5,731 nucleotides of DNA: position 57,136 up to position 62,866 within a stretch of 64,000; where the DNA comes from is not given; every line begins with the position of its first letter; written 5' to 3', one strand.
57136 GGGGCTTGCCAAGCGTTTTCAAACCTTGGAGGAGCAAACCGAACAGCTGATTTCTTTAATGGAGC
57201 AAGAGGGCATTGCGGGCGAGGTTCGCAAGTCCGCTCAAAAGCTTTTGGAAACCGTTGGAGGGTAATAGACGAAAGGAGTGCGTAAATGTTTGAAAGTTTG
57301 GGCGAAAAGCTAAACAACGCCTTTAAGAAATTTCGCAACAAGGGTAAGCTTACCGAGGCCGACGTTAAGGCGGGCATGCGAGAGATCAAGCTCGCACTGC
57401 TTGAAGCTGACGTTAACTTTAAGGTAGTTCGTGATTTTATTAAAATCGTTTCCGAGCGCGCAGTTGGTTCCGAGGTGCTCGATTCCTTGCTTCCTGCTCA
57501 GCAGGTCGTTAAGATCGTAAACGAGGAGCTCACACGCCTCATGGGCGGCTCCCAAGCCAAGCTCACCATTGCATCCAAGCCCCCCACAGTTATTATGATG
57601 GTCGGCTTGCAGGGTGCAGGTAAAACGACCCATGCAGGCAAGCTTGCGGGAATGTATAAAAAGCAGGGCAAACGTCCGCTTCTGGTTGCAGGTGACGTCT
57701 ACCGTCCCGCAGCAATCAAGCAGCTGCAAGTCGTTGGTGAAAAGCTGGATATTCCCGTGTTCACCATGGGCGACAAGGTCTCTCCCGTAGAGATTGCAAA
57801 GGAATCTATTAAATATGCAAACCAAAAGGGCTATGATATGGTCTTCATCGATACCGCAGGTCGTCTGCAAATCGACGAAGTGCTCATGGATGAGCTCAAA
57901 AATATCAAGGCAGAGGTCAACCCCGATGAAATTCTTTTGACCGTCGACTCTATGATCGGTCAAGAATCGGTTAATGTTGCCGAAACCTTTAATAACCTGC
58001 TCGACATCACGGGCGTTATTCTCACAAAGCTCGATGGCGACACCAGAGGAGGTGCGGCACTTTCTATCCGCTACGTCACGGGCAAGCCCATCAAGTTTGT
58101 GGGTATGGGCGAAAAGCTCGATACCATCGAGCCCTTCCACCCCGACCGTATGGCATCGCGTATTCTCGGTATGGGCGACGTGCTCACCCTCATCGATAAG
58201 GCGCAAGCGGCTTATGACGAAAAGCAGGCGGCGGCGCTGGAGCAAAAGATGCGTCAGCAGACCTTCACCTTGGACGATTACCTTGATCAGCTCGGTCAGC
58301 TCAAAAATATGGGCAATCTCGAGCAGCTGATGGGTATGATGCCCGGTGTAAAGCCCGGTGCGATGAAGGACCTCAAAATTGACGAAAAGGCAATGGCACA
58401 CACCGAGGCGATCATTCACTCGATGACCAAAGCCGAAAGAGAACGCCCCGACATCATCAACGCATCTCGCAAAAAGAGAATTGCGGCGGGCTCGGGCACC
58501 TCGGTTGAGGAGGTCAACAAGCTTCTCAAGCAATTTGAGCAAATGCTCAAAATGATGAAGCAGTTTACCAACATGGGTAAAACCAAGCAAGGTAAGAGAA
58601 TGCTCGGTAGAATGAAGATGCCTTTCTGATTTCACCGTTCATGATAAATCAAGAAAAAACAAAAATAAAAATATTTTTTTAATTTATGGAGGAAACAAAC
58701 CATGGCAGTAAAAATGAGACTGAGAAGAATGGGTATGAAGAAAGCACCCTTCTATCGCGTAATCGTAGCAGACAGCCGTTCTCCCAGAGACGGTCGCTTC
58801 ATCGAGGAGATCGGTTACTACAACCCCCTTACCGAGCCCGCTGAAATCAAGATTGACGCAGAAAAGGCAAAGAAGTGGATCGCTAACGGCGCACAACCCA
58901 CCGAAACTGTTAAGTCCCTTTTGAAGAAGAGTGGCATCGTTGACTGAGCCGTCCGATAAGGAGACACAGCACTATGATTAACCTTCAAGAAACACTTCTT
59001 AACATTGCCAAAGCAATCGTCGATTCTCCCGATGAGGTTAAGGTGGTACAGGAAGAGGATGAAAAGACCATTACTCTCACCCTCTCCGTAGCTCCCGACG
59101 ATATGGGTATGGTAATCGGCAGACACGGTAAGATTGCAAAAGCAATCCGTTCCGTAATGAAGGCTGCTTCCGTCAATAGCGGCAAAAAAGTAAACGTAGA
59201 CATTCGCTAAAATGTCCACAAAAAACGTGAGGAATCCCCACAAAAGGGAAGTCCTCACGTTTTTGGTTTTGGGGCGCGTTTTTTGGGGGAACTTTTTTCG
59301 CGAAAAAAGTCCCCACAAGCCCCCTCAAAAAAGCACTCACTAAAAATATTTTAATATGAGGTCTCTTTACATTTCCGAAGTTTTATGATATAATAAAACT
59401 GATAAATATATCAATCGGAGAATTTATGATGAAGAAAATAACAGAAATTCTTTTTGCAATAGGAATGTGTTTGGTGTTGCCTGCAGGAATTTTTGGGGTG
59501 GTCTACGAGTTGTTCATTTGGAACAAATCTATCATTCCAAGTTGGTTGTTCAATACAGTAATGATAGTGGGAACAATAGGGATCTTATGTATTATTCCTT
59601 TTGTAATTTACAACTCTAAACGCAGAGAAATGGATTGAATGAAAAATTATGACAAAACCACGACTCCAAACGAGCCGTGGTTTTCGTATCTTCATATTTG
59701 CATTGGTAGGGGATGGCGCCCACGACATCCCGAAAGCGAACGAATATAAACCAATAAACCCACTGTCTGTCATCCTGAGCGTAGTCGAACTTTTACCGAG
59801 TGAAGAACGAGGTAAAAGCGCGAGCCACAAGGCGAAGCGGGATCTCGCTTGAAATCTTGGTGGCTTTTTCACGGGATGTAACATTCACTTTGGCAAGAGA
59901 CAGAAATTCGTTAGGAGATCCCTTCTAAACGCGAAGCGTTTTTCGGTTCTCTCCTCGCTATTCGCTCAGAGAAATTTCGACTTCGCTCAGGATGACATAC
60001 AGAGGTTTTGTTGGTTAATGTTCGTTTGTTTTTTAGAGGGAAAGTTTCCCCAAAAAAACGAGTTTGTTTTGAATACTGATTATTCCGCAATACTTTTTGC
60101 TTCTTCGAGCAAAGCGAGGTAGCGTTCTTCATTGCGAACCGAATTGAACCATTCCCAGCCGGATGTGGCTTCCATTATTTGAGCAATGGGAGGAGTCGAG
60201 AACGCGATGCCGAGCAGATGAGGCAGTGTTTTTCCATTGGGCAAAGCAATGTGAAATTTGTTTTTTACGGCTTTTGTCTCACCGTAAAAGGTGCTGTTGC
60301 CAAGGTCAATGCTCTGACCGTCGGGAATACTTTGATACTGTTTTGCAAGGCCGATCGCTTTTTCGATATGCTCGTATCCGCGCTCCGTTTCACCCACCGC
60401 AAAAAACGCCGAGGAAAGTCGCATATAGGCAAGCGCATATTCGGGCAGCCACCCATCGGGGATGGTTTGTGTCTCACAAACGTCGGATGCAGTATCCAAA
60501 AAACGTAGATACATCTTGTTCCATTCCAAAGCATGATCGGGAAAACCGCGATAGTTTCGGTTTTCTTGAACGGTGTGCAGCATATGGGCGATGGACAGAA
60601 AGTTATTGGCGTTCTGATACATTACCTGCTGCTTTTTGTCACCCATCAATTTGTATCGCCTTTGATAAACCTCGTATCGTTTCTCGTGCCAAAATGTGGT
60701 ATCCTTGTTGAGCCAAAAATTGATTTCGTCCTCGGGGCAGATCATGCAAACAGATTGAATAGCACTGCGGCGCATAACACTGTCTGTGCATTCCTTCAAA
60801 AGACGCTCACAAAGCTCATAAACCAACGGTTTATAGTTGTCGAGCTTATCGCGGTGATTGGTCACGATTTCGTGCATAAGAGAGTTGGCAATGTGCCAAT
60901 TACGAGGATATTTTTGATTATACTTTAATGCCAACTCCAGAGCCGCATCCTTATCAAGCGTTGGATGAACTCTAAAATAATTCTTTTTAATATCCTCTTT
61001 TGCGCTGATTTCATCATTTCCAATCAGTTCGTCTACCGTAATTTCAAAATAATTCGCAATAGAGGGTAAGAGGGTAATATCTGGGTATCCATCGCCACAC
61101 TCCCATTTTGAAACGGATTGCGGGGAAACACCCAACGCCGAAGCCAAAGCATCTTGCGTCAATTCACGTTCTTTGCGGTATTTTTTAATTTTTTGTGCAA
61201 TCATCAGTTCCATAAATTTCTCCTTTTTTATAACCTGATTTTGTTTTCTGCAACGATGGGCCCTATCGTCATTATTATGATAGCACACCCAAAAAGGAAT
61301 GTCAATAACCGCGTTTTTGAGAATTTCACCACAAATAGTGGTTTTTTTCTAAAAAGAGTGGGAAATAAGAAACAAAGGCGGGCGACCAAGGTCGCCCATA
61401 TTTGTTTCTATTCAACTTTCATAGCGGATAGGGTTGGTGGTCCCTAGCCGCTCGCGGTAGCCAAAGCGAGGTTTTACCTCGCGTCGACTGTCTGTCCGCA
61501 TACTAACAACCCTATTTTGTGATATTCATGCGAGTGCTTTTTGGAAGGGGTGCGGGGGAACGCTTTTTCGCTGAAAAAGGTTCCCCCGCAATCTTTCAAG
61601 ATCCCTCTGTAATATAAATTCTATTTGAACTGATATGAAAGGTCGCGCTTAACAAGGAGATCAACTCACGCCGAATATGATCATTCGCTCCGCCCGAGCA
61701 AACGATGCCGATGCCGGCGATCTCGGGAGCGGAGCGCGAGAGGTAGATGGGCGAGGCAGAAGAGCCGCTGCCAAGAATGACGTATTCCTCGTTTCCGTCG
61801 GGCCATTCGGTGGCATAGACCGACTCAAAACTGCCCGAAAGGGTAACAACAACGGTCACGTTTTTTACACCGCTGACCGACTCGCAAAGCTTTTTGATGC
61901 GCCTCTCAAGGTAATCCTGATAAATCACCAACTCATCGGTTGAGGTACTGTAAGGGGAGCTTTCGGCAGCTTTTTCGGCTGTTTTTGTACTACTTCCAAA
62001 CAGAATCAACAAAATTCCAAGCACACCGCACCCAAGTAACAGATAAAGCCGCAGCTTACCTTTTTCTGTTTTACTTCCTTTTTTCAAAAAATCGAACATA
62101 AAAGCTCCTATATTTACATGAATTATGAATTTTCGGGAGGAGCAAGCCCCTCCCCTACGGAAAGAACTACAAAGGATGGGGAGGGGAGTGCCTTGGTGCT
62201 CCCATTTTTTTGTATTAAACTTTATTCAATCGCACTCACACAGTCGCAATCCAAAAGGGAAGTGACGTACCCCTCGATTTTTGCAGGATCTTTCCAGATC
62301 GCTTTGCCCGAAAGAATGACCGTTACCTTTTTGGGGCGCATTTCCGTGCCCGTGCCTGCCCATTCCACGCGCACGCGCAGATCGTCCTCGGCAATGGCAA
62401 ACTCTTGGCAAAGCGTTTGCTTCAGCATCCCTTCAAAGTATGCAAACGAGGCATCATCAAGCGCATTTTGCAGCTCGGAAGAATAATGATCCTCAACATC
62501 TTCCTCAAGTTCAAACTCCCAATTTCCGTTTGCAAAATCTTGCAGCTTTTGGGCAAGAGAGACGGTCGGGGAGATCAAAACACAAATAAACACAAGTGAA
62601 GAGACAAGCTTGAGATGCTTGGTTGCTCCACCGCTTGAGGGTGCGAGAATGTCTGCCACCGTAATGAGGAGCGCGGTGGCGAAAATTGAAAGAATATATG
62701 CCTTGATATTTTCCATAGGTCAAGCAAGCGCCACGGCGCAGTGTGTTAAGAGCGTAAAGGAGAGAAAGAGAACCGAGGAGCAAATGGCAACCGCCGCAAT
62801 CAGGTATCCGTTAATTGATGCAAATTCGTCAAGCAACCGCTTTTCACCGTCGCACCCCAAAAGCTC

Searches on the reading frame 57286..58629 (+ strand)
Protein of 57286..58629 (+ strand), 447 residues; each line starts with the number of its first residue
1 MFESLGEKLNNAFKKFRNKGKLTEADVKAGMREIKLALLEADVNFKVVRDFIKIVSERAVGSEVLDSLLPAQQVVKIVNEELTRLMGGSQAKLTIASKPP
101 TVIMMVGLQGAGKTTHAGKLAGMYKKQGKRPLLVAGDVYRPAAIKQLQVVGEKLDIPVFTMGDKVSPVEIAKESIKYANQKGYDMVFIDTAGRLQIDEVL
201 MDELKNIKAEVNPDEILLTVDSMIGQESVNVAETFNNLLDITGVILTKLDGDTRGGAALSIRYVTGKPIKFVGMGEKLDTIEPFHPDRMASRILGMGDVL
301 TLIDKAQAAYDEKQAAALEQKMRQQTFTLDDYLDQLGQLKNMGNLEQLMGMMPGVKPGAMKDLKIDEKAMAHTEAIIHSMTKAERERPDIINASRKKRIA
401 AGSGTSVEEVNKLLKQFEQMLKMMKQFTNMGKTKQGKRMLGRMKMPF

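Call 76: search_protein_families(library=pfam, proteins=[window:57286-58629:+], max_evalue=0.00001)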
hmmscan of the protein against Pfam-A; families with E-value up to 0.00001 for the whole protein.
window:57286-58629:+ (447 aa): 4 families
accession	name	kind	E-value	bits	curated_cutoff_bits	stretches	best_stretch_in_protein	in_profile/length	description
PF00448.28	SRP54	-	1.3e-77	260.3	22.7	1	100-295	1-196/196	SRP54-type protein, GTPase domain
PF02978.25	SRP_SPB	-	1.3e-36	125.3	27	1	326-424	1-91/91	Signal peptide binding domain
PF02881.24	SRP54_N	-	4.1e-21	75.4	22.4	1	5-82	1-75/75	SRP54-type protein, helical bundle domain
PF13604.12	AAA_30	-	1.2e-06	28.8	27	0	94-198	12-104/191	AAA domain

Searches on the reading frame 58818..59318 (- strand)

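Call 93: search_protein_families(library=pfam, proteins=[window:58818-59318:-], max_evalue=0.01)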
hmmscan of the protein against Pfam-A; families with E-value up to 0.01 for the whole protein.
window:58818-59318:- (166 aa): 1 family
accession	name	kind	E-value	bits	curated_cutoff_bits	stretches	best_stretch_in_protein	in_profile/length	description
PF04410.20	Gar1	-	0.0044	17.2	29.3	1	87-119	33-65/92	Gar1/Naf1 RNA binding region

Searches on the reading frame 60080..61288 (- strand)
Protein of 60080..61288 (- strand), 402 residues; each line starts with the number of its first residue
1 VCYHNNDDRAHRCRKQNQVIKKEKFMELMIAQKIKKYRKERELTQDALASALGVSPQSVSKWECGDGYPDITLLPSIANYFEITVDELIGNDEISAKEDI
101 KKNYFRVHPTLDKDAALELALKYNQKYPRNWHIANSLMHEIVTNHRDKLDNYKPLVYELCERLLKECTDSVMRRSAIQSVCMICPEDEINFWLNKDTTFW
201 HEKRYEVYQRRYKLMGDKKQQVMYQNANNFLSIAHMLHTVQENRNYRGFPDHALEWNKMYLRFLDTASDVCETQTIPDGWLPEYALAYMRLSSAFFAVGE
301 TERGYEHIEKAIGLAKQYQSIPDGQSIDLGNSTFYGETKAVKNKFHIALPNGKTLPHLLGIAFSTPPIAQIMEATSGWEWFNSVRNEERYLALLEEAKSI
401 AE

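Call 76: search_protein_families(library=pfam, proteins=[window:60080-61288:-], max_evalue=0.00001)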
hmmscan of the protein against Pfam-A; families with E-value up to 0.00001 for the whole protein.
window:60080-61288:- (402 aa): 3 families
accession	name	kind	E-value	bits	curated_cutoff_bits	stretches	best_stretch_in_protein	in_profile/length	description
PF01381.28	HTH_3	-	4.8e-13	49.4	23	1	34-88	1-55/55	Helix-turn-helix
PF12844.13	HTH_19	-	1.4e-08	34.9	30.2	1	32-89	2-59/64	Helix-turn-helix domain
PF13560.12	HTH_31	-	9.1e-07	29.5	27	1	31-87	3-60/64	Helix-turn-helix domain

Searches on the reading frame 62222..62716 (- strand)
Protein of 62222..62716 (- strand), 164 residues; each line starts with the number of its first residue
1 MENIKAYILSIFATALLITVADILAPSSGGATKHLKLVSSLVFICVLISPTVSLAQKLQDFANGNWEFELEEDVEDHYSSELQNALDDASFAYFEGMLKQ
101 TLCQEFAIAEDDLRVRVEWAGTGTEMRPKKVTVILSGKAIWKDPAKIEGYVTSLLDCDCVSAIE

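Call 93: search_protein_families(library=pfam, proteins=[window:62222-62716:-], max_evalue=0.01)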
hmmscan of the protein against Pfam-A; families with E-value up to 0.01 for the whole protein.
window:62222-62716:- (164 aa): 1 family
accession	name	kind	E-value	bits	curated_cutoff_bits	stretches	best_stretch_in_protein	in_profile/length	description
PF09581.16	Spore_III_AF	-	5.4e-06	27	28.3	1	15-105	4-95/185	Stage III sporulation protein AF (Spore_III_AF)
